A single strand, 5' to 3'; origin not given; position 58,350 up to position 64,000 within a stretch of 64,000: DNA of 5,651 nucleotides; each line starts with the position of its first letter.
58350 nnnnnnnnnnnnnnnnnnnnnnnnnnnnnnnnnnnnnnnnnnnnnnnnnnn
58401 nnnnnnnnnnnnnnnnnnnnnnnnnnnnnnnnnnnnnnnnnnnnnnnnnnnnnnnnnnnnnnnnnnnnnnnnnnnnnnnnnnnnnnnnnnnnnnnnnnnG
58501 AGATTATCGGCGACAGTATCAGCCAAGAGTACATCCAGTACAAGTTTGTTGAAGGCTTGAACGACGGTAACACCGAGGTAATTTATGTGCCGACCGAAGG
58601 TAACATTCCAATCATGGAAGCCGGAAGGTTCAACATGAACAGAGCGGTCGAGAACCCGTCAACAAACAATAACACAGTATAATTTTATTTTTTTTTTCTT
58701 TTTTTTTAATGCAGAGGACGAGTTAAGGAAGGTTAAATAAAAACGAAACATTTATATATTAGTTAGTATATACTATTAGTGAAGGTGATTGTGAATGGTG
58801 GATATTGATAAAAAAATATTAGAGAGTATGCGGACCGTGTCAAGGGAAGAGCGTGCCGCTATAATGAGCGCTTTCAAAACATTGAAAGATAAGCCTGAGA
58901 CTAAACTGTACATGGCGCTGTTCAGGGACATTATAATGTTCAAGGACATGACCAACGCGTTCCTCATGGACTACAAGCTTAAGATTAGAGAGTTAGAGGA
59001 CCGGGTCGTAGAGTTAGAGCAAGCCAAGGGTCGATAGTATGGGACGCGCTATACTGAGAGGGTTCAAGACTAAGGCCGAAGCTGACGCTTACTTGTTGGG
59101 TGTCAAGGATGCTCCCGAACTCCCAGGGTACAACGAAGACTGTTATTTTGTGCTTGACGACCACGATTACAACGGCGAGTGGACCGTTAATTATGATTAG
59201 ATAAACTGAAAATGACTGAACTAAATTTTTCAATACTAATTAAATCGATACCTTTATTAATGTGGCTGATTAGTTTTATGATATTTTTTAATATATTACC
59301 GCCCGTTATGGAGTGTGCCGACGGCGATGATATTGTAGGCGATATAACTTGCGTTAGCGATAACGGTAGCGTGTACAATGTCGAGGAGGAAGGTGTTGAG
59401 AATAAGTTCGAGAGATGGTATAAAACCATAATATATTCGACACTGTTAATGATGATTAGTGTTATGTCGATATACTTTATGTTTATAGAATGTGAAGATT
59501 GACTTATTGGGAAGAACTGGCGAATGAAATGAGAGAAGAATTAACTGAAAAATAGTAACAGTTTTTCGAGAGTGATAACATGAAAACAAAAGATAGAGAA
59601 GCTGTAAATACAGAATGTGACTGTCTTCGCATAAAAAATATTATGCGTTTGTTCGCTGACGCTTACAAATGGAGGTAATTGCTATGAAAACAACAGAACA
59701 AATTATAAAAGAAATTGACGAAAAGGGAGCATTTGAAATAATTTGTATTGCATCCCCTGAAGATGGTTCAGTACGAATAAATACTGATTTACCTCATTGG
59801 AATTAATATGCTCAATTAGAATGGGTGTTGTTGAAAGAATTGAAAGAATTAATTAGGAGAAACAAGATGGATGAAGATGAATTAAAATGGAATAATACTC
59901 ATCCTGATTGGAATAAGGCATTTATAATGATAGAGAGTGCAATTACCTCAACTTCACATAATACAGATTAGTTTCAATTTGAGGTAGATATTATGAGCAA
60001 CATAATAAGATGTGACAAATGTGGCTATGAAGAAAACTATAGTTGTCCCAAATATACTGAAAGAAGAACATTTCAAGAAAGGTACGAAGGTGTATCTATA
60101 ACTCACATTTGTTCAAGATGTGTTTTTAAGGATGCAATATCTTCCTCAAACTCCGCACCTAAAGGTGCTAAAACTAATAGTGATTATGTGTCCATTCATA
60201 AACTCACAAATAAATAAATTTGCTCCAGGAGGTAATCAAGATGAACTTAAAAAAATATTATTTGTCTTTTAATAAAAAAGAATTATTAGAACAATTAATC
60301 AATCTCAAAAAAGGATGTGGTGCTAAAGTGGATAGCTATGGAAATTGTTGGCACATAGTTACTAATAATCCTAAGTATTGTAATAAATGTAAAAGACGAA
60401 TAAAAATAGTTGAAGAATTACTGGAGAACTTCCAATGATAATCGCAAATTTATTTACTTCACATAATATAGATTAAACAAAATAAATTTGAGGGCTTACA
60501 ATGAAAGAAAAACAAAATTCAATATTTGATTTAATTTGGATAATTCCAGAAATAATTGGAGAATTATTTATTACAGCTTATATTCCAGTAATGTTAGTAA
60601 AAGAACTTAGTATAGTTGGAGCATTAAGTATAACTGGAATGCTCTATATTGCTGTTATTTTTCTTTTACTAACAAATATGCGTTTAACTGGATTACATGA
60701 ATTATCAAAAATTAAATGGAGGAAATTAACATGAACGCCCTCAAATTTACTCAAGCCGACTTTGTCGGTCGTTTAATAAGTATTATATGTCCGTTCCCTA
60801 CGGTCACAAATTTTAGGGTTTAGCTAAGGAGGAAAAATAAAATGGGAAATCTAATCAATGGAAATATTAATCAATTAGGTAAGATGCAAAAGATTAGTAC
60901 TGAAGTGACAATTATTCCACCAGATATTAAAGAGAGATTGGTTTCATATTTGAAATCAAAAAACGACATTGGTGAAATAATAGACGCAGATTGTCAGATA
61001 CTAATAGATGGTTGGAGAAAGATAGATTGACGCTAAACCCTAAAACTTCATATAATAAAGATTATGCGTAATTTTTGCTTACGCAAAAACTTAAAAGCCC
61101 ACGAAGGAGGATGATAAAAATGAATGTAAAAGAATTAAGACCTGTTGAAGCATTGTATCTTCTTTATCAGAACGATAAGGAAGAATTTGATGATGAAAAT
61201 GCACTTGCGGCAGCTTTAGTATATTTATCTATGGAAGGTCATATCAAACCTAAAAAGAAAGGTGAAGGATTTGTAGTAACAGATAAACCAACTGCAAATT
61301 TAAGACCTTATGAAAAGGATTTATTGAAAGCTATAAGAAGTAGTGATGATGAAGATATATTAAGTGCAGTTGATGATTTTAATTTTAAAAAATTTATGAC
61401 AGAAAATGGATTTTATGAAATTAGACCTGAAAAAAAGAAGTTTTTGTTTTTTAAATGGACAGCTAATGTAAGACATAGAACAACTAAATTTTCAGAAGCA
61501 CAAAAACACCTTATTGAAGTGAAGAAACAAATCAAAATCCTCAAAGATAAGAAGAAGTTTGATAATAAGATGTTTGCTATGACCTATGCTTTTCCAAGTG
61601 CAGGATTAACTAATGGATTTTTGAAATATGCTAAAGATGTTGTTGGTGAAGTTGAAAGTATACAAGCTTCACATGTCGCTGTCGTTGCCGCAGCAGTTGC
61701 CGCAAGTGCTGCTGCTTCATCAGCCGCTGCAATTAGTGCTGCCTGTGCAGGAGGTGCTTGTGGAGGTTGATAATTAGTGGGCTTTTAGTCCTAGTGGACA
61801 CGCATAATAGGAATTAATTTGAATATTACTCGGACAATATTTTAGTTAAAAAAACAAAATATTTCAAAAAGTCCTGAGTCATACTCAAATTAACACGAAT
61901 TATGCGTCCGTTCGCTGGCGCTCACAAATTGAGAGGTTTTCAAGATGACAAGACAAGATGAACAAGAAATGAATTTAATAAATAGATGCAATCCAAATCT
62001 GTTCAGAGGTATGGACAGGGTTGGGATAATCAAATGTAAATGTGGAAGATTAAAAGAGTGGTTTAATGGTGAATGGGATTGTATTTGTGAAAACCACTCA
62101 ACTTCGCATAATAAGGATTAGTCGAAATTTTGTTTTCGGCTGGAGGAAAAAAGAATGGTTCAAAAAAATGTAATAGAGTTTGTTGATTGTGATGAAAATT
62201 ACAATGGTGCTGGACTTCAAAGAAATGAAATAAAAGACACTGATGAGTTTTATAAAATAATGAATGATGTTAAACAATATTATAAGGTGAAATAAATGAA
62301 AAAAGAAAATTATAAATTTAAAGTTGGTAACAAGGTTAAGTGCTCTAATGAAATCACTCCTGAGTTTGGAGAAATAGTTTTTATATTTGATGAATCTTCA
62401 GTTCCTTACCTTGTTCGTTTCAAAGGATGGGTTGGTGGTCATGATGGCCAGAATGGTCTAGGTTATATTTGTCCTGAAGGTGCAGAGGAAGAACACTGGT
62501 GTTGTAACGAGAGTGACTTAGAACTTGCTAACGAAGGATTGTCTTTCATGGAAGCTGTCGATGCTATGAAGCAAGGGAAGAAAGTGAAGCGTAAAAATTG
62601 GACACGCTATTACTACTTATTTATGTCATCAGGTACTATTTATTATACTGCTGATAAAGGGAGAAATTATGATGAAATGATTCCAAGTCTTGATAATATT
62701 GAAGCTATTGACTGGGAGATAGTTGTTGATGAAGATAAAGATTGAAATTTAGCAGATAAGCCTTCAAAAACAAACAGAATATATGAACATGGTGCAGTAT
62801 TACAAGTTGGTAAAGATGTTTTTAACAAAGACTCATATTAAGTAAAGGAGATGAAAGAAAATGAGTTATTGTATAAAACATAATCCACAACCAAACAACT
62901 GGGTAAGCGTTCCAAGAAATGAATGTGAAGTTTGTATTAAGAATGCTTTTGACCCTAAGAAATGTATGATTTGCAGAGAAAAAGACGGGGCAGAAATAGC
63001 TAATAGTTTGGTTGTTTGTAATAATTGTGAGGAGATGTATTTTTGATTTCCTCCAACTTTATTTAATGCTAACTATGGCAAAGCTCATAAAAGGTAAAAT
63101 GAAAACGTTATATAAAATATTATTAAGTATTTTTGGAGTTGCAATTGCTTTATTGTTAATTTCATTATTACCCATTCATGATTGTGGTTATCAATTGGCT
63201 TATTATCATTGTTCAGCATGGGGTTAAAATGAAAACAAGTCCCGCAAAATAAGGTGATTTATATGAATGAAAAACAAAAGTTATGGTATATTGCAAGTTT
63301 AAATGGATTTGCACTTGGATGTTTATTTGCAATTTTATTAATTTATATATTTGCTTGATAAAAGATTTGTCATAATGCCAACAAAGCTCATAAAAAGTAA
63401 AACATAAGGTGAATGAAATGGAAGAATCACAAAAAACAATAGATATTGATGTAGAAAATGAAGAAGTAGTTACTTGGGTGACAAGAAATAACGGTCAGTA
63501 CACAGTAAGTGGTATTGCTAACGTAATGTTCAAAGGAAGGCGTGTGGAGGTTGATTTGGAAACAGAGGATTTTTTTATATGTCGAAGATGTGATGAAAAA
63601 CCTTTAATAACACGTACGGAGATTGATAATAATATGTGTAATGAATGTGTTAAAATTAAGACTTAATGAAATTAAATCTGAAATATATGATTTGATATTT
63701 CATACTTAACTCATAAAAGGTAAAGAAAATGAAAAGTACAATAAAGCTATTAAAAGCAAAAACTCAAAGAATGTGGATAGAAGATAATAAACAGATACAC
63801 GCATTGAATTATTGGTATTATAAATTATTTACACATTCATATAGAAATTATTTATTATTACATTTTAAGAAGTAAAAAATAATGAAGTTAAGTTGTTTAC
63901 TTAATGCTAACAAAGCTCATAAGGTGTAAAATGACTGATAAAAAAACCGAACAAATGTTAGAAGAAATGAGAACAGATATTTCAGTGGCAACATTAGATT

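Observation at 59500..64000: Compositionally distinct AT-rich module of small zinc-ribbon proteins with its own repeated gene-junction cassettes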

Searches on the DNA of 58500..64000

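Call 46: search_rna_families(source=window, start=58500, end=64000, threshold=evalue, max_evalue=1)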
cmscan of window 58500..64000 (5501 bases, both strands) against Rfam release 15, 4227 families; matches with E-value up to 1: 0.
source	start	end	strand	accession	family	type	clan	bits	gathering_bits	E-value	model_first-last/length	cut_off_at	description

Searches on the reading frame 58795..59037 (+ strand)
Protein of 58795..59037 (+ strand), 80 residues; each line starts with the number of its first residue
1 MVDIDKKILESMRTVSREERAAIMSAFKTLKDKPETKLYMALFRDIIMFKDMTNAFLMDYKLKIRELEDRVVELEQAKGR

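Call 61: search_protein_families(library=phrogs, proteins=[window:58795-59037:+], max_evalue=0.1)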
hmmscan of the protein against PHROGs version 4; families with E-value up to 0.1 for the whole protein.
window:58795-59037:+ (80 aa): 1 family
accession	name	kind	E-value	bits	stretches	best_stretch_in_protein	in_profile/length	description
phrog_21949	-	unknown function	0.067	14.1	0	56-77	14-32/49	-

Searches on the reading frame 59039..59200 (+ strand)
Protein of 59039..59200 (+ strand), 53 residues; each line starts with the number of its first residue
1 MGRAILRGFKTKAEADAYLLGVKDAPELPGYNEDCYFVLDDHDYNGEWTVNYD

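Call 53: find_encoding_contigs(protein=window:59039-59200:+, flank=10000)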
Protein window:59039-59200:+ (53 aa): 1 contig read that carries it; 1 place shown.
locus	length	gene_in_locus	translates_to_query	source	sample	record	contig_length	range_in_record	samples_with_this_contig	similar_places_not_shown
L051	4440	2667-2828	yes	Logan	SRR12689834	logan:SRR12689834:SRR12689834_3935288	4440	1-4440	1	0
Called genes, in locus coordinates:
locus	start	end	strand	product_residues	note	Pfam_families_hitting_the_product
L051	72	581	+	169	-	-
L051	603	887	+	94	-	-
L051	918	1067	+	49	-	-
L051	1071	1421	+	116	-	-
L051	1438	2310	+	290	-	PF01145:Band_7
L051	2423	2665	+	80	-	-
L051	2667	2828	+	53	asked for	-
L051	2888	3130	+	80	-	-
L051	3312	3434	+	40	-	-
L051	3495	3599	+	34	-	-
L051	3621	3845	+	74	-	-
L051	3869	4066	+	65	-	-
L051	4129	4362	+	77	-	-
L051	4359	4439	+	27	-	?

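Call 61: search_protein_families(library=phrogs, proteins=[window:59039-59200:+], max_evalue=0.1)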
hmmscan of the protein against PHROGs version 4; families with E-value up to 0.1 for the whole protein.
window:59039-59200:+ (53 aa): 0 families

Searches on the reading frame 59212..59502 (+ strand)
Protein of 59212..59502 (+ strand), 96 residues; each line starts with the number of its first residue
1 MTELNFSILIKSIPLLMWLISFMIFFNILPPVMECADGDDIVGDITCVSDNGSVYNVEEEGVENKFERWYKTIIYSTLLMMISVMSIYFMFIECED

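Call 51: find_encoding_contigs(protein=window:59212-59502:+, flank=10000, max_places=6)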
Protein window:59212-59502:+ (96 aa): no gene with exactly this product is on record in the collection.

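Call 60: search_protein_families(library=phrogs, proteins=[window:59212-59502:+], max_evalue=0.1)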
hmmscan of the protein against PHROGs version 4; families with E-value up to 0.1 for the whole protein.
window:59212-59502:+ (96 aa): 1 family
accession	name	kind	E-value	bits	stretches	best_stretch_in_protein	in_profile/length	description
phrog_9650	-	unknown function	0.022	15.7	1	40-72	33-65/67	-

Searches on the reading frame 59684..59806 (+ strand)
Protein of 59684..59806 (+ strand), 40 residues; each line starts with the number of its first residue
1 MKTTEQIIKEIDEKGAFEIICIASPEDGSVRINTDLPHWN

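Call 16: search_protein_families(library=pfam, proteins=[window:59684-59806:+], max_evalue=1)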
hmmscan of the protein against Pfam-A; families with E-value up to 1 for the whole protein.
window:59684-59806:+ (40 aa): 0 families

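Call 60: search_protein_families(library=phrogs, proteins=[window:59684-59806:+], max_evalue=0.1)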
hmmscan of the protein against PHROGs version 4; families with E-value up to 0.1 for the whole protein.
window:59684-59806:+ (40 aa): 0 families

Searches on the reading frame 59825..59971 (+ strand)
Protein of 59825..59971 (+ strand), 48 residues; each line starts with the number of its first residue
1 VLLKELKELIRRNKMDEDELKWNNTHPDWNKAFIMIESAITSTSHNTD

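Call 16: search_protein_families(library=pfam, proteins=[window:59825-59971:+], max_evalue=1)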
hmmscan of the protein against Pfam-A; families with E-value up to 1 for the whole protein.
window:59825-59971:+ (48 aa): 1 family
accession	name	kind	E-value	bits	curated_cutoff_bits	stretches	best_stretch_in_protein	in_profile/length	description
PF14237.11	GYF_2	-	0.056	13.7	25.8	1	3-32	15-44/50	GYF domain 2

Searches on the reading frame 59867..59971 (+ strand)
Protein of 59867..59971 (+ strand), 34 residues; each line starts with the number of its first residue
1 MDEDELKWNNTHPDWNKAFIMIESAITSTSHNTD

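Call 60: search_protein_families(library=phrogs, proteins=[window:59867-59971:+], max_evalue=0.1)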
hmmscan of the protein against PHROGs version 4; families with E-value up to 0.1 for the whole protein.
window:59867-59971:+ (34 aa): 1 family
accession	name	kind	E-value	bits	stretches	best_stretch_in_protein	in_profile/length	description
phrog_22361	-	unknown function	0.083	13.8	1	3-22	39-58/183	-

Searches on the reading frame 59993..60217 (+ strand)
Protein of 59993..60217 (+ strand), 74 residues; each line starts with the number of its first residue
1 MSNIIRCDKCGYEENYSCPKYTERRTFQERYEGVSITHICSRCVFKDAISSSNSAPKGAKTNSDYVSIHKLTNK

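Call 16: search_protein_families(library=pfam, proteins=[window:59993-60217:+], max_evalue=1)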
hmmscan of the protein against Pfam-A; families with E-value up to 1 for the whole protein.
window:59993-60217:+ (74 aa): 1 family
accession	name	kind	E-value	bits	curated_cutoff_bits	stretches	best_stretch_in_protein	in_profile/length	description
PF07911.18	DUF1677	-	0.017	16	25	1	5-52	4-48/94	Protein of unknown function (DUF1677)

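Call 54: find_encoding_contigs(protein=window:59993-60217:+, flank=10000)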
Protein window:59993-60217:+ (74 aa): 1 contig read that carries it; 1 place shown.
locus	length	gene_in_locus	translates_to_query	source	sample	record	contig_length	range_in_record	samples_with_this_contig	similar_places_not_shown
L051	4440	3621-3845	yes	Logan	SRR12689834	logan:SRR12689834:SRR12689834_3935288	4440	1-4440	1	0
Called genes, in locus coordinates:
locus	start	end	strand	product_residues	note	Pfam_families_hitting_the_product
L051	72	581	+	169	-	-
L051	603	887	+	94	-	-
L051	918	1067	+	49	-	-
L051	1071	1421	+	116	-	-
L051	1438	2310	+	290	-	PF01145:Band_7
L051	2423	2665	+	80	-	-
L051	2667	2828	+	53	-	-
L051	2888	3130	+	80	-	-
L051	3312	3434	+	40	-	-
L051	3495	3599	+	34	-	-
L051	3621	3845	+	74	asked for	-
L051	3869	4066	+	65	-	-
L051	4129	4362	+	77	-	-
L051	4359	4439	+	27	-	?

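Call 60: search_protein_families(library=phrogs, proteins=[window:59993-60217:+], max_evalue=0.1)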
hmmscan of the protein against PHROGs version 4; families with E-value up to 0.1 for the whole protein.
window:59993-60217:+ (74 aa): 0 families

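Call 90: search_protein_families(library=ncbifam, proteins=[window:59993-60217:+], max_evalue=0.1)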
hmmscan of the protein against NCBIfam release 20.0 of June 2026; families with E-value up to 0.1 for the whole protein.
window:59993-60217:+ (74 aa): 0 families

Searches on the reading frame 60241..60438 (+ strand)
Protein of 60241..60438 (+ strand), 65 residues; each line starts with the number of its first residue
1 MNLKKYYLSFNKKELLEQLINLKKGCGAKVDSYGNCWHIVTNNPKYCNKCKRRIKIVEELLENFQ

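Call 16: search_protein_families(library=pfam, proteins=[window:60241-60438:+], max_evalue=1)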
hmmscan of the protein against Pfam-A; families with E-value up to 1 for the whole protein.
window:60241-60438:+ (65 aa): 4 families
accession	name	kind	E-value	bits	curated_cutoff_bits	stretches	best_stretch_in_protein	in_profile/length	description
PF12773.13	DZR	-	0.0054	17.3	27.3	1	35-55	3-23/45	Double zinc ribbon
PF19652.4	DUF6155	-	0.022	15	27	1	2-59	5-58/170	Family of unknown function (DUF6155)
PF22228.1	CofB_beta-rpt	-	0.057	13.9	27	1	21-47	25-51/73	CofB beta-repeat domain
PF14205.11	Cys_rich_KTR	-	0.61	10.4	25.5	1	40-54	23-37/54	Cysteine-rich KTR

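Call 60: search_protein_families(library=phrogs, proteins=[window:60241-60438:+], max_evalue=0.1)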
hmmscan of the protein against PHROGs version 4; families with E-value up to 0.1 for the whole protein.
window:60241-60438:+ (65 aa): 2 families
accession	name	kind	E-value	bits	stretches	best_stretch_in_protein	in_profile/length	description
phrog_38377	-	unknown function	0.015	16.2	1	25-42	23-40/45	-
phrog_10714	-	unknown function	0.024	15.9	1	12-58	52-103/109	-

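Call 90: search_protein_families(library=ncbifam, proteins=[window:60241-60438:+], max_evalue=0.1)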
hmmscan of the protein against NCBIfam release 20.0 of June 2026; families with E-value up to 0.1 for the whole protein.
window:60241-60438:+ (65 aa): 2 families
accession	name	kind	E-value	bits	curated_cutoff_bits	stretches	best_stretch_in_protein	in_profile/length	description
NF052237.1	biotin_BsaP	equivalog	0.0019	18.2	39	1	39-56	21-38/53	biotin synthase auxiliary protein BsaP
NF008434.0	PRK11274.1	equivalog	0.0043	16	333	1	16-62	241-284/409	glycolate oxidase subunit GlcF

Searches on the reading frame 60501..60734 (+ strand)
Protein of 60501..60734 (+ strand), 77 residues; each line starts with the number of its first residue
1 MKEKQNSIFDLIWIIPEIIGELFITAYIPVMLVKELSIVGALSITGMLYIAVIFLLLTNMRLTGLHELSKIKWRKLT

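Call 16: search_protein_families(library=pfam, proteins=[window:60501-60734:+], max_evalue=1)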
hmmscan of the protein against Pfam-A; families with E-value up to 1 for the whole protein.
window:60501-60734:+ (77 aa): 0 families

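Call 60: search_protein_families(library=phrogs, proteins=[window:60501-60734:+], max_evalue=0.1)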
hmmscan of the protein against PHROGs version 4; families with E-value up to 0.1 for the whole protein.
window:60501-60734:+ (77 aa): 1 family
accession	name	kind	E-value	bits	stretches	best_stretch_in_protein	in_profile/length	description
phrog_17271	-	unknown function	0.034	15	1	42-63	4-25/62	-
